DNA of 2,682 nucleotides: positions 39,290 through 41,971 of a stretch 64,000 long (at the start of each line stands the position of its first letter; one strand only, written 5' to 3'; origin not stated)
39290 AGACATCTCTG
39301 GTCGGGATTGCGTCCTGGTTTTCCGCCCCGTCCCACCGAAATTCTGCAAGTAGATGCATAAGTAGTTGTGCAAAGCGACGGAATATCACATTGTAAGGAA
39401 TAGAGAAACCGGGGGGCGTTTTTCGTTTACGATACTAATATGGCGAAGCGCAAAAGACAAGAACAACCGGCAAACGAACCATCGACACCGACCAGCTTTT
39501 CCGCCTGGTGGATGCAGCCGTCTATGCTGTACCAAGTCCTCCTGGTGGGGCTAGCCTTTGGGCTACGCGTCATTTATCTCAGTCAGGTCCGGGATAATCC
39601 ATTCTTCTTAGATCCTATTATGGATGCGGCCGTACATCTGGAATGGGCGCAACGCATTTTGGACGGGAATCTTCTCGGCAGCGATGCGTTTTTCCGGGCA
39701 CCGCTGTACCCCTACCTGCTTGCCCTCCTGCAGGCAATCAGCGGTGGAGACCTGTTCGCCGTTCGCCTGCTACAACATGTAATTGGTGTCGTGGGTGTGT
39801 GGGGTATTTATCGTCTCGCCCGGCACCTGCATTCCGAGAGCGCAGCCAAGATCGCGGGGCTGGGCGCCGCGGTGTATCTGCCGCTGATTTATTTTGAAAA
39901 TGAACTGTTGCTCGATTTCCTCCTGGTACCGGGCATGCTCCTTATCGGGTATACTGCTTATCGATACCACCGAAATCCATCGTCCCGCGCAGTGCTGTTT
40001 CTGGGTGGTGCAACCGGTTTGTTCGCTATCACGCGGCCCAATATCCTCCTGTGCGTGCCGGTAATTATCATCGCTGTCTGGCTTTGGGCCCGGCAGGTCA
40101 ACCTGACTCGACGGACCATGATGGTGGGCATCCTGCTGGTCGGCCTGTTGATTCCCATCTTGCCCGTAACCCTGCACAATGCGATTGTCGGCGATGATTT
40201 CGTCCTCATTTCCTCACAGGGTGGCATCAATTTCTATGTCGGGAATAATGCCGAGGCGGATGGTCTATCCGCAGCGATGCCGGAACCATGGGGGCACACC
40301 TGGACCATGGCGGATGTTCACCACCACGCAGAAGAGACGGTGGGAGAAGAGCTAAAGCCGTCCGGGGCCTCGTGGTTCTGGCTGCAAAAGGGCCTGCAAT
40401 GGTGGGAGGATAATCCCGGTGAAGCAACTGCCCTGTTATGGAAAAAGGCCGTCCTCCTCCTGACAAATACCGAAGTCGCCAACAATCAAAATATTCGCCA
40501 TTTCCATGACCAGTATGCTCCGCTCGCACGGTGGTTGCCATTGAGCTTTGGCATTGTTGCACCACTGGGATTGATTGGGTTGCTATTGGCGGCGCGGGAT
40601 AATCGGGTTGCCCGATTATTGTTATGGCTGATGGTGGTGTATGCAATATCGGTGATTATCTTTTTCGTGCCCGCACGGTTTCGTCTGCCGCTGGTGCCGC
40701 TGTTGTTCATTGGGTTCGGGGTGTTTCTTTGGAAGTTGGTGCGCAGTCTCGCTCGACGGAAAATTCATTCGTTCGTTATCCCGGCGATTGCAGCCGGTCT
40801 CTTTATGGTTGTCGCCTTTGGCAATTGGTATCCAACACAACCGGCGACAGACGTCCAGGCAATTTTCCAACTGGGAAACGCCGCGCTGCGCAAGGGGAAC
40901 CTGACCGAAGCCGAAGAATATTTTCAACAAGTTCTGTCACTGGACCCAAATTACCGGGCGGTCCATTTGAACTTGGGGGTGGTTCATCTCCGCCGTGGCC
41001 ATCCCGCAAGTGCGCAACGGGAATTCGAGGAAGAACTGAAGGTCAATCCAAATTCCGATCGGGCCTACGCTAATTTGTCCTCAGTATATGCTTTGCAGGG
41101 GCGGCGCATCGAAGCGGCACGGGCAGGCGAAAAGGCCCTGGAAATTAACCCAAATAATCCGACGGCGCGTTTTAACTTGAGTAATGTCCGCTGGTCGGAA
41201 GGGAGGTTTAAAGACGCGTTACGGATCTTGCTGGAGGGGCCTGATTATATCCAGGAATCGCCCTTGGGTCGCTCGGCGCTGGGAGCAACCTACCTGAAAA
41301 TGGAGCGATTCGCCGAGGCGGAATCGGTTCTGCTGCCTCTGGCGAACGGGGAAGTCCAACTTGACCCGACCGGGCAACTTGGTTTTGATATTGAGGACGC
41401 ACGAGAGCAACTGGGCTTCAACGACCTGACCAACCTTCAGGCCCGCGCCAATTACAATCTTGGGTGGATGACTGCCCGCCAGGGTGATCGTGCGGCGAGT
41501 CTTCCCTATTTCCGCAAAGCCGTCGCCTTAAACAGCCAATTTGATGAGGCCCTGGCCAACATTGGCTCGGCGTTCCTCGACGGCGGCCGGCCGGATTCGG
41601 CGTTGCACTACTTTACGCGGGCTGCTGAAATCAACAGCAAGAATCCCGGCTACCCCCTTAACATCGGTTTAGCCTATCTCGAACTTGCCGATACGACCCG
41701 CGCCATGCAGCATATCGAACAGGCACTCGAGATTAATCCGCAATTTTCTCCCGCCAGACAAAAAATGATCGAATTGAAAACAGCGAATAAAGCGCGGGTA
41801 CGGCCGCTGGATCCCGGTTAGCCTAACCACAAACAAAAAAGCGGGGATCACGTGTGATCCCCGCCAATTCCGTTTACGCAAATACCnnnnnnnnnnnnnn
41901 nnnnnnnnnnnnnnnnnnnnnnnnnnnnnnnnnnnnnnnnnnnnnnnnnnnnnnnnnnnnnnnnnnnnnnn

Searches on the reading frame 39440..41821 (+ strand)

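Call 10: search_protein_families(library=pfam, proteins=[window:39440-41821:+], max_evalue=0.001)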
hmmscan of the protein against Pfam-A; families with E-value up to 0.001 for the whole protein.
window:39440-41821:+ (793 aa): 21 families
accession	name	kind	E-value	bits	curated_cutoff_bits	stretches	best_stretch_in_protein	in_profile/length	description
PF07719.23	TPR_2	-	3.9e-38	126.8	27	2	474-505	3-34/34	Tetratricopeptide repeat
PF13181.12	TPR_8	-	6e-32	107.5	25.7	2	473-505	2-34/34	Tetratricopeptide repeat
PF00515.34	TPR_1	-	8.3e-31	105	27.8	3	474-505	3-34/34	Tetratricopeptide repeat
PF14559.12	TPR_19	-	6.4e-28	97.3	25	3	482-546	1-64/68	Tetratricopeptide repeat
PF13432.12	TPR_16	-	1.9e-22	79.8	32.7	3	510-574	1-65/65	Tetratricopeptide repeat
PF13424.12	TPR_12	-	8.9e-22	77.5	30.1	2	475-534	5-73/77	Tetratricopeptide repeat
PF13428.12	TPR_14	-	8.6e-20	69.7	23.5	1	473-513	2-42/44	Tetratricopeptide repeat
PF13176.12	TPR_7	-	4.6e-19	67.3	27.9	0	474-503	1-30/36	Tetratricopeptide repeat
PF13431.12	TPR_17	-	1.4e-18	66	24.4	0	564-583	3-22/34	Tetratricopeptide repeat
PF13414.12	TPR_11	-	8.5e-18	64.2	26.8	1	479-520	1-42/42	TPR repeat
PF13374.12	TPR_10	-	4.2e-15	55.6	27.5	0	542-569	4-31/42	Tetratricopeptide repeat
PF13231.12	PMT_2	-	5e-14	53.3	26.1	1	87-238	3-154/160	Dolichyl-phosphate-mannose-protein mannosyltransferase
PF13174.12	TPR_6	-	5.5e-10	39.7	26.3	0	473-504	1-32/33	Tetratricopeptide repeat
PF12895.13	ANAPC3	-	6.4e-09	36.4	27.2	0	559-632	8-80/82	Anaphase-promoting complex, cyclosome, subunit 3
PF24575.1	TPR_Slam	-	6.5e-07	30.2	35.2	0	460-529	34-104/104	Surface lipoprotein assembly modifier, N-terminal TPR repeats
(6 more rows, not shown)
